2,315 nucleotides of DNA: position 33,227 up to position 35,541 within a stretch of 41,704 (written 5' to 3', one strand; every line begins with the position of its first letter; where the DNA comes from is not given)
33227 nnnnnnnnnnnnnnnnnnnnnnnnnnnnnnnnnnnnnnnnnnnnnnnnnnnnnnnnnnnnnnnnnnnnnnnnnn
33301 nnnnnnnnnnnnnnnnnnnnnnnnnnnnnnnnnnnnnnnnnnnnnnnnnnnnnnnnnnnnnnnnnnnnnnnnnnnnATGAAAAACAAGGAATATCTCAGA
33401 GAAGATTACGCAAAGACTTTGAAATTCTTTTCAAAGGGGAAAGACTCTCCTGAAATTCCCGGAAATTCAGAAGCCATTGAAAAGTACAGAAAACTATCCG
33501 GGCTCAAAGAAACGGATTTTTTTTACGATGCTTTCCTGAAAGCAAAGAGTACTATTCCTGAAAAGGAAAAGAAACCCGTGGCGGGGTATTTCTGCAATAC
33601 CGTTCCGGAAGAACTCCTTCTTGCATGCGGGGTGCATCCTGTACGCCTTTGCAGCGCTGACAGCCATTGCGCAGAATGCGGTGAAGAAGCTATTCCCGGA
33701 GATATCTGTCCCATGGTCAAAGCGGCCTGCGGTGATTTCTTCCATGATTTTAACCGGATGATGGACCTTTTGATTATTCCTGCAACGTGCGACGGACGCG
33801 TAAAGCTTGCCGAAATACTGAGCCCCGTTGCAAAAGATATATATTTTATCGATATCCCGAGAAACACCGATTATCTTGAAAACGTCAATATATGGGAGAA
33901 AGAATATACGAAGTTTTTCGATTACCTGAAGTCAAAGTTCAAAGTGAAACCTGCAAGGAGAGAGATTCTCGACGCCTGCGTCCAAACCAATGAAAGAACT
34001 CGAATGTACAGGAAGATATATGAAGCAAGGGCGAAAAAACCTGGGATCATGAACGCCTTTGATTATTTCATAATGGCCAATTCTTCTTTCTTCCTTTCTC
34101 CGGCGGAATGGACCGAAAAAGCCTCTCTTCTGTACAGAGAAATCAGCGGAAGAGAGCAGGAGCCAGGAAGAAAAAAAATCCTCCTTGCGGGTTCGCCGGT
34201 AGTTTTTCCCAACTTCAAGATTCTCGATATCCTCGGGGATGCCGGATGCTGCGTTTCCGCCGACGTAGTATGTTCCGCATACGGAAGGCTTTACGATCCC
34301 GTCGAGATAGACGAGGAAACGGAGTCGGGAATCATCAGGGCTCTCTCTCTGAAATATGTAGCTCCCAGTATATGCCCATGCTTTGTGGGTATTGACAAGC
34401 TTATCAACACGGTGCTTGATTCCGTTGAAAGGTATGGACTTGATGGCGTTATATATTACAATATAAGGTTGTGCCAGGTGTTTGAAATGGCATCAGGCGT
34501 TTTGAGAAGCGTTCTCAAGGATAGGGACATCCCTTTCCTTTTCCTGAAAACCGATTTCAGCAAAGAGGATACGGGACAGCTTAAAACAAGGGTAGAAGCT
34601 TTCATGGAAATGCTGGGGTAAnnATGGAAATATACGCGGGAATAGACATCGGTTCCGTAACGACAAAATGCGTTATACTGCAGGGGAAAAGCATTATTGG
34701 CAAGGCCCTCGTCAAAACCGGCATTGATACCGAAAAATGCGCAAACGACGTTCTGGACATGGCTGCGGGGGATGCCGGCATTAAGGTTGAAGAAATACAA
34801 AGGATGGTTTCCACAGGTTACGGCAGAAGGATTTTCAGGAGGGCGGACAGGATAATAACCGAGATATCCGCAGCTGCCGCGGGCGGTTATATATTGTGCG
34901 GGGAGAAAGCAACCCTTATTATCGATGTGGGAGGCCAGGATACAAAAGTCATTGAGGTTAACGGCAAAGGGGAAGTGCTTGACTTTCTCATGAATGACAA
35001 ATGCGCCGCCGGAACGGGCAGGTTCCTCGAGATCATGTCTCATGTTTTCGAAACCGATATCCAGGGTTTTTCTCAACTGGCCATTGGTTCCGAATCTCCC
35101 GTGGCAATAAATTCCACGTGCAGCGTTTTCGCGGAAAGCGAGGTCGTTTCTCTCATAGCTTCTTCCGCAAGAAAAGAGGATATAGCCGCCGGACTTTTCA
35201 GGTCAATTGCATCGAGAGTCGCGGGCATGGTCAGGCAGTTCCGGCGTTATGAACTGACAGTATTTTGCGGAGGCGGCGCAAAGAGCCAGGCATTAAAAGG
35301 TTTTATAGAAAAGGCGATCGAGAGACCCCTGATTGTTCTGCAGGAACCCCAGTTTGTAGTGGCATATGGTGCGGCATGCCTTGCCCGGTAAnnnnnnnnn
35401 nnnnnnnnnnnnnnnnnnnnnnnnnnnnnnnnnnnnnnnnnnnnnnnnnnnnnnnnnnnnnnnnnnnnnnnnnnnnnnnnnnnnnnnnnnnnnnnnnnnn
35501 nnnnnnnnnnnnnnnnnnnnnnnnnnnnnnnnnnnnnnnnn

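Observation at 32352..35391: Membrane-wired single-subunit HGD-D / double-cubane-type enzyme with dedicated activator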

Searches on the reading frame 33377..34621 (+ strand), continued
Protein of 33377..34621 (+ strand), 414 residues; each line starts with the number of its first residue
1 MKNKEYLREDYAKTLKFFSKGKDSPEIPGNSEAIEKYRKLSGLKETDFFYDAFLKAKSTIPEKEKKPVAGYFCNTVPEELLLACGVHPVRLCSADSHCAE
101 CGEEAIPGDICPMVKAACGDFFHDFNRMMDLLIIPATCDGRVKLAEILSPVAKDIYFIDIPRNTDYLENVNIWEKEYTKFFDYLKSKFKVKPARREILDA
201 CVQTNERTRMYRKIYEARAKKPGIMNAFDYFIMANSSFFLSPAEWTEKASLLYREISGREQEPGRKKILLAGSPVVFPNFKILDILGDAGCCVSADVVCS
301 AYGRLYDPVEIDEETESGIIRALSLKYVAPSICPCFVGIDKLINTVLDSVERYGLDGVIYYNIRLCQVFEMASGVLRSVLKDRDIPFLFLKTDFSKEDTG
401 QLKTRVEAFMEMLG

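Call 80: search_protein_families(library=ncbifam, proteins=[L168:775-2820:+, L169:822-2816:+, L168:2862-4055:+, L169:3018-4007:+, L168:7872-8312:+, L168:7135-7836:+, L168:4052-5014:+, L168:5001-6293:+], max_evalue=0.001)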
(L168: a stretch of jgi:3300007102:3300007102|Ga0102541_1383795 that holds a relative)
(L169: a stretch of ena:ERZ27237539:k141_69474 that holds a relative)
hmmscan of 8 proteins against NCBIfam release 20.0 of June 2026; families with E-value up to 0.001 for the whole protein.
L168:775-2820:+ (681 aa): 32 families (the best 25 are shown)
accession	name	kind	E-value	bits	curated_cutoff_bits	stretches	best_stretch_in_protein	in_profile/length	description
TIGR01785.1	TonB-hemin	subfamily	4.6e-35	121.2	316.85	2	328-665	312-669/677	TonB-dependent heme/hemoglobin receptor family protein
TIGR01783.1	TonB-siderophor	subfamily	9.5e-35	120.3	223.5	1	60-676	2-644/649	TonB-dependent siderophore receptor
TIGR01779.1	TonB-B12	equivalog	1.9e-32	112.6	599.7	2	32-355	19-346/614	TonB-dependent vitamin B12 receptor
TIGR01786.1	TonB-hemlactrns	subfamily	1e-29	103.4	323.75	2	317-648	327-688/719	TonB-dependent hemoglobin/transferrin/lactoferrin family receptor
NF007926.1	PRK10641.1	equivalog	7.6e-27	94.1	836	2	32-172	18-163/617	TonB-dependent vitamin B12 receptor BtuB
NF010010.0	PRK13483.1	equivalog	3.3e-26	91.5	927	1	30-168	19-168/660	ligand-gated channel protein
NF041535.1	TonB_rec_PqqU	equivalog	4.2e-24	84.8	1200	2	134-274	102-247/676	TonB-dependent receptor PqqU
NF052649.1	TonRcptRhtA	equivalog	1.4e-23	83.1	1100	2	11-167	8-169/744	TonB-dependent siderophore receptor RhtA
NF010038.0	PRK13513.1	equivalog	1.6e-21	76.6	942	1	34-176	26-178/659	ligand-gated channel protein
NF010011.0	PRK13484.1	equivalog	2.6e-20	72.3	1197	2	19-165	8-160/682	IreA family TonB-dependent siderophore receptor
NF050067.1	TonBEntbctnRecCfrA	equivalog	2.7e-19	69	1200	1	37-168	19-163/698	TonB-dependent ferric enterobactin receptor CfrA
NF007349.0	PRK09840.1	equivalog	5.8e-19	67.6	686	2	418-554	506-643/760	catecholate siderophore receptor Fiu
NF049946.1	TonB_dep_CU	exception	5.9e-18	64.5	700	2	103-167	110-174/683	TonB-dependent receptor, CU motif-type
NF053590.1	TonB_dep_TOL0244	equivalog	1.2e-17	63.8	645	2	134-201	111-183/604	TOL_0244 family TonB-dependent receptor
NF007478.2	PRK10064.1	equivalog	3.5e-16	58.6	745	1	39-168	26-163/663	catecholate siderophore receptor CirA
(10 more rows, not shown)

L169:822-2816:+ (664 aa): 29 families (the best 25 are shown)
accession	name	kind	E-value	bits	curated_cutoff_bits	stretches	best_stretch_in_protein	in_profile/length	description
TIGR01783.1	TonB-siderophor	subfamily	7.1e-65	219.9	223.5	2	376-647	365-630/649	TonB-dependent siderophore receptor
TIGR01785.1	TonB-hemin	subfamily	9.5e-53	179.6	316.85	1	33-641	1-665/677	TonB-dependent heme/hemoglobin receptor family protein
TIGR01786.1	TonB-hemlactrns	subfamily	3.2e-52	177.9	323.75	1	34-647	1-702/719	TonB-dependent hemoglobin/transferrin/lactoferrin family receptor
NF041535.1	TonB_rec_PqqU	equivalog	1.1e-48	166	1200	2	357-647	355-659/676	TonB-dependent receptor PqqU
TIGR01779.1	TonB-B12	equivalog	5.1e-45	154.1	599.7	2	22-273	18-264/614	TonB-dependent vitamin B12 receptor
NF010010.0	PRK13483.1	equivalog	5.2e-35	120.6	927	2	17-171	17-174/660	ligand-gated channel protein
NF007926.1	PRK10641.1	equivalog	6.2e-35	120.8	836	1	28-633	22-598/617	TonB-dependent vitamin B12 receptor BtuB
NF053590.1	TonB_dep_TOL0244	equivalog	1.3e-30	106.6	645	2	38-195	18-175/604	TOL_0244 family TonB-dependent receptor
NF050067.1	TonBEntbctnRecCfrA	equivalog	6.7e-30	104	1200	2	17-173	10-171/698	TonB-dependent ferric enterobactin receptor CfrA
NF041676.1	FecA_OM_dicitr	equivalog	2.2e-28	98.7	1100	1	33-645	117-759/773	TonB-dependent Fe(3+) dicitrate receptor FecA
NF010038.0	PRK13513.1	equivalog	3.9e-26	91.8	942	1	17-628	19-634/659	ligand-gated channel protein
NF010651.0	PRK14050.1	equivalog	2.4e-25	88.8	884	2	197-638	294-711/730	TonB-dependent siderophore receptor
NF010012.0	PRK13486.1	equivalog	3.9e-25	88.3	924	2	376-584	387-590/696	TonB-dependent receptor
NF049945.1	TonB_dep_FCYXU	equivalog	3e-24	85.6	825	1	7-410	10-419/697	TonB-dependent receptor, FCYXU motif-type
NF007478.2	PRK10064.1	equivalog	7.8e-24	83.9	745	1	34-161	31-159/663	catecholate siderophore receptor CirA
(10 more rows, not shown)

L168:2862-4055:+ (397 aa): 0 families

L169:3018-4007:+ (329 aa): 0 families

L168:7872-8312:+ (146 aa): 0 families

L168:7135-7836:+ (233 aa): 0 families

L168:4052-5014:+ (320 aa): 39 families (the best 25 are shown)
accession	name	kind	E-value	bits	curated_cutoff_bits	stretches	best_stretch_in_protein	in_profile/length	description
TIGR02163.1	napH_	subfamily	2.1e-23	83.1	213.05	2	191-283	153-249/255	NapH/MauN family ferredoxin-type protein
NF007013.0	PRK09477.1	equivalog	1e-22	80.6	234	2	190-283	175-272/286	quinol dehydrogenase ferredoxin subunit NapH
NF046105.1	TransRegNosR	equivalog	8.8e-11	40.8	1000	1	76-276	484-661/680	transcriptional regulator NosR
NF038196.1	ferrodoxin_EFR1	subfamily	4.9e-09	36.6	75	1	235-283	183-227/242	EFR1 family ferrodoxin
NF040864.1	HgcB_ferredoxin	equivalog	3.3e-08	33.2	99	1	230-287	7-62/93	mercury methylation ferredoxin HgcB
NF006221.0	PRK08348.1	subfamily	4.7e-08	32.8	124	1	233-284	40-91/136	NADH-plastoquinone oxidoreductase subunit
NF045874.1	Vhu_polyferre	exception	6.4e-08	31.7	600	1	223-282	47-101/381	F420-non-reducing hydrogenase associated-polyferredoxin VhuB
NF007382.0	PRK09898.1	equivalog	4.2e-07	29.7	213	1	214-282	134-195/208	ferredoxin-like protein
TIGR04395.1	cutC_activ_rSAM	equivalog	7.8e-07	28.7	360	1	236-283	53-101/309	choline TMA-lyase-activating enzyme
NF043039.1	HgcAB_like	equivalog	1.1e-06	28.6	285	1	222-283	287-347/350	HgcAB-like fusion protein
TIGR00402.1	napF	equivalog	1.4e-06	28.3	102.2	1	238-283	36-82/149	ferredoxin-type protein NapF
NF058577.1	FdxA_fam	equivalog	1.5e-06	28.3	65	1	237-282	7-50/52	4Fe-4S ferredoxin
NF043069.1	T4HPD_activ_SAM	equivalog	5.8e-06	25.9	425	1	235-284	49-96/299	trans-4-hydroxy-L-proline dehydratase activase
NF009053.0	PRK12387.1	subfamily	1.3e-05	25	204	1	235-283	36-88/180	formate hydrogenlyase complex iron-sulfur subunit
TIGR04270.1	Rama_corrin_act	subfamily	1.3e-05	23.8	500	1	223-286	465-528/534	methylamine methyltransferase corrinoid protein reductive activase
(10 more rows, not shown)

L168:5001-6293:+ (430 aa): 5 families
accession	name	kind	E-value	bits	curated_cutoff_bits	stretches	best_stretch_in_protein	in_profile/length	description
NF040772.1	double_cubane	equivalog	1.3e-115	386.4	350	1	65-423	17-372/372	double-cubane-cluster-containing anaerobic reductase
NF052456.1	HyiscapDhHadC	equivalog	5.1e-37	127.6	700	1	65-423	25-372/372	(R)-2-hydroxyisocaproyl-CoA dehydratase subunit beta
TIGR03190.1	benz_CoA_bzdN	equivalog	6.4e-37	127.2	453.8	1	68-425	27-373/377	benzoyl-CoA reductase, bzd-type, subunit N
TIGR02263.1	benz_CoA_red_C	equivalog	6.6e-19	68.1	421.15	1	62-415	24-372/380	benzoyl-CoA reductase subunit C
TIGR03191.1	benz_CoA_bzdO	equivalog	3.2e-09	36.5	448.6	1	182-425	165-425/430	benzoyl-CoA reductase, bzd-type, subunit O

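Call 81: search_protein_families(library=pfam, proteins=[L168:775-2820:+, L169:822-2816:+, L168:2862-4055:+, L169:3018-4007:+, L168:7872-8312:+, L171:2276-3340:+, L171:3355-3939:+, L170:3225-4124:+], max_evalue=0.01)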
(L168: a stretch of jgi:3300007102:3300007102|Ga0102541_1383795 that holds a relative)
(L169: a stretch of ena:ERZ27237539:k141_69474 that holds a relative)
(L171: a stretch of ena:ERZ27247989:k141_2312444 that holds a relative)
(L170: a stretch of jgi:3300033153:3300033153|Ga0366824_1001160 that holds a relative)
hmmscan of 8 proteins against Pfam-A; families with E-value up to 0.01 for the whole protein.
L168:775-2820:+ (681 aa): 2 families
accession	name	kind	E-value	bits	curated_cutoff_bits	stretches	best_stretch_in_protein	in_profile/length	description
PF00593.30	TonB_dep_Rec_b-barrel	-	1.1e-43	151.1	27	1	232-641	12-436/436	TonB dependent receptor-like, beta-barrel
PF07715.20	Plug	-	3.4e-14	53.7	23.9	1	57-157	2-107/107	TonB-dependent Receptor Plug Domain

L169:822-2816:+ (664 aa): 2 families
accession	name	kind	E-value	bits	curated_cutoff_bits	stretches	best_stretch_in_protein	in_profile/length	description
PF00593.30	TonB_dep_Rec_b-barrel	-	3.3e-47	162.8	27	1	252-626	42-436/436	TonB dependent receptor-like, beta-barrel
PF07715.20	Plug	-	3e-26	92.4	23.9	1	45-154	2-107/107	TonB-dependent Receptor Plug Domain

L168:2862-4055:+ (397 aa): 5 families
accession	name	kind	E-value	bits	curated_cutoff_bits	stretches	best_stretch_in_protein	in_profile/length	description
PF10670.15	DUF4198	-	2.8e-07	31.3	34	1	247-308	132-195/209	Domain of unknown function (DUF4198)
PF13620.12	CarboxypepD_reg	-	0.00089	20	32.3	1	275-308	10-44/82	Carboxypeptidase regulatory-like domain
PF02369.22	Big_1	-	0.0015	19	34.9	1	275-311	29-69/93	Bacterial Ig-like domain (group 1)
PF20598.4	DUF6795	-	0.0026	18.5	27.4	1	270-315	3-52/103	Domain of unknown function (DUF6795)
PF17789.7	MG4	-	0.006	17.2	24.7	0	275-308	26-60/95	Macroglobulin domain MG4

L169:3018-4007:+ (329 aa): 1 family
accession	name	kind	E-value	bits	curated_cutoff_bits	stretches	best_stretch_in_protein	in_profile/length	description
PF10670.15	DUF4198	-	0.0094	16.5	34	0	184-229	143-194/209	Domain of unknown function (DUF4198)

L168:7872-8312:+ (146 aa): 0 families

L171:2276-3340:+ (354 aa): 0 families

L171:3355-3939:+ (194 aa): 0 families

L170:3225-4124:+ (299 aa): 1 family
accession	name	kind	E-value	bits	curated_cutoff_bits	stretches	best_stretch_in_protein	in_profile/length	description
PF22067.2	Cep192_D3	-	0.00056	20.4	27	0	179-235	16-70/99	Cep192 domain 3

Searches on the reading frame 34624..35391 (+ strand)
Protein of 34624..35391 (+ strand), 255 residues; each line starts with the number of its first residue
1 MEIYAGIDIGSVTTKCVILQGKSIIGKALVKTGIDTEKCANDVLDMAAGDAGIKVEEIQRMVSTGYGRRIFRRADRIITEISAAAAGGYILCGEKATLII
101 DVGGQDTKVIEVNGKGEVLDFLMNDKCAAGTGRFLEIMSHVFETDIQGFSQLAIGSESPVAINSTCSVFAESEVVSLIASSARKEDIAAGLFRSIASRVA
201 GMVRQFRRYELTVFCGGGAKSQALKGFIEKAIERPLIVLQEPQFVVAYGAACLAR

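Call 3: search_protein_families(library=pfam, proteins=[window:34624-35391:+], max_evalue=0.01)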
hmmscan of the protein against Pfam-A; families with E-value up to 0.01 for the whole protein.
window:34624-35391:+ (255 aa): 3 families
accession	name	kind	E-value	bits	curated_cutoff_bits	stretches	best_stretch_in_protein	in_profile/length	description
PF01869.26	BcrAD_BadFG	-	1.3e-43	149.9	31.5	1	6-254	2-271/271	BadF/BadG/BcrA/BcrD ATPase family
PF21522.3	MreB-like_C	-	8.3e-05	23.6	27.8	1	99-220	1-115/123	Archaeal actin homologue MreB-like, C-terminal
PF06723.19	MreB_Mbl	-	0.00089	18.6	27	0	213-252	278-317/327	MreB/Mbl protein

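Call 4: search_protein_families(library=ncbifam, proteins=[window:34624-35391:+], max_evalue=0.01)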
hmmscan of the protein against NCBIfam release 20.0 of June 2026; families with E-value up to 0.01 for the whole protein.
window:34624-35391:+ (255 aa): 7 families
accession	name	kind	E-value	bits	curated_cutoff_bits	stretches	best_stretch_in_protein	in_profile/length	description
TIGR00241.1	CoA_E_activ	domain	4.1e-69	232.8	125.4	1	4-253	2-248/248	acyl-CoA dehydratase activase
TIGR03192.1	benz_CoA_bzdQ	equivalog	1.6e-39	136.1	380.2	1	3-231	33-262/293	benzoyl-CoA reductase, bzd-type, subunit Q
TIGR03286.1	methan_mark_15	hypoth_equivalog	1.1e-35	123.4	455.75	1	4-254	146-401/404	methanogenesis marker 15 protein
TIGR02259.1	benz_CoA_red_A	equivalog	4.2e-34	118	578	1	49-223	222-396/432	benzoyl-CoA reductase subunit A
TIGR02261.1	benz_CoA_red_D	equivalog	4.5e-20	71.9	312.85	1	3-224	2-227/262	benzoyl-CoA reductase subunit D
TIGR01312.1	XylB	equivalog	0.0029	16.2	380.25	1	213-254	395-435/481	xylulokinase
NF009842.0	PRK13317.1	equivalog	0.0097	15.3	234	0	1-92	1-88/277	type II pantothenate kinase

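Call 6: search_solved_structures(query=window:34624-35391:+, show_alignments=2, max_evalue=0.001)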
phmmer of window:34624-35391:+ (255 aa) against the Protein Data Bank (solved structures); distinct sequences matched with E-value up to 0.001: 5.
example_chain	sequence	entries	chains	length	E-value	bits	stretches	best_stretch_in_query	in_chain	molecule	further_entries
4eht_A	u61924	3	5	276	1.7e-53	184.8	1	5-253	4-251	Activator of 2-hydroxyisocaproyl-CoA dehydratase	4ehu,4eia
9gai_D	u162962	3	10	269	3.1e-49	170.9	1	3-254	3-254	3-methylbenzoyl-CoA reductase alpha subunit MbdQ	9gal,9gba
1hux_A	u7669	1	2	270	4.5e-48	167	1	2-252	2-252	ACTIVATOR OF (R)-2-HYDROXYGLUTARYL-COA DEHYDRATASE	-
7yyl_E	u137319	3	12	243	8.1e-48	166.2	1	4-255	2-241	Putative CoA-substrate-specific enzyme activase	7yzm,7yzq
9gai_C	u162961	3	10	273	1e-30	110.3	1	5-253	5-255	3-methylbenzoyl-CoA reductase delta subunit MbdP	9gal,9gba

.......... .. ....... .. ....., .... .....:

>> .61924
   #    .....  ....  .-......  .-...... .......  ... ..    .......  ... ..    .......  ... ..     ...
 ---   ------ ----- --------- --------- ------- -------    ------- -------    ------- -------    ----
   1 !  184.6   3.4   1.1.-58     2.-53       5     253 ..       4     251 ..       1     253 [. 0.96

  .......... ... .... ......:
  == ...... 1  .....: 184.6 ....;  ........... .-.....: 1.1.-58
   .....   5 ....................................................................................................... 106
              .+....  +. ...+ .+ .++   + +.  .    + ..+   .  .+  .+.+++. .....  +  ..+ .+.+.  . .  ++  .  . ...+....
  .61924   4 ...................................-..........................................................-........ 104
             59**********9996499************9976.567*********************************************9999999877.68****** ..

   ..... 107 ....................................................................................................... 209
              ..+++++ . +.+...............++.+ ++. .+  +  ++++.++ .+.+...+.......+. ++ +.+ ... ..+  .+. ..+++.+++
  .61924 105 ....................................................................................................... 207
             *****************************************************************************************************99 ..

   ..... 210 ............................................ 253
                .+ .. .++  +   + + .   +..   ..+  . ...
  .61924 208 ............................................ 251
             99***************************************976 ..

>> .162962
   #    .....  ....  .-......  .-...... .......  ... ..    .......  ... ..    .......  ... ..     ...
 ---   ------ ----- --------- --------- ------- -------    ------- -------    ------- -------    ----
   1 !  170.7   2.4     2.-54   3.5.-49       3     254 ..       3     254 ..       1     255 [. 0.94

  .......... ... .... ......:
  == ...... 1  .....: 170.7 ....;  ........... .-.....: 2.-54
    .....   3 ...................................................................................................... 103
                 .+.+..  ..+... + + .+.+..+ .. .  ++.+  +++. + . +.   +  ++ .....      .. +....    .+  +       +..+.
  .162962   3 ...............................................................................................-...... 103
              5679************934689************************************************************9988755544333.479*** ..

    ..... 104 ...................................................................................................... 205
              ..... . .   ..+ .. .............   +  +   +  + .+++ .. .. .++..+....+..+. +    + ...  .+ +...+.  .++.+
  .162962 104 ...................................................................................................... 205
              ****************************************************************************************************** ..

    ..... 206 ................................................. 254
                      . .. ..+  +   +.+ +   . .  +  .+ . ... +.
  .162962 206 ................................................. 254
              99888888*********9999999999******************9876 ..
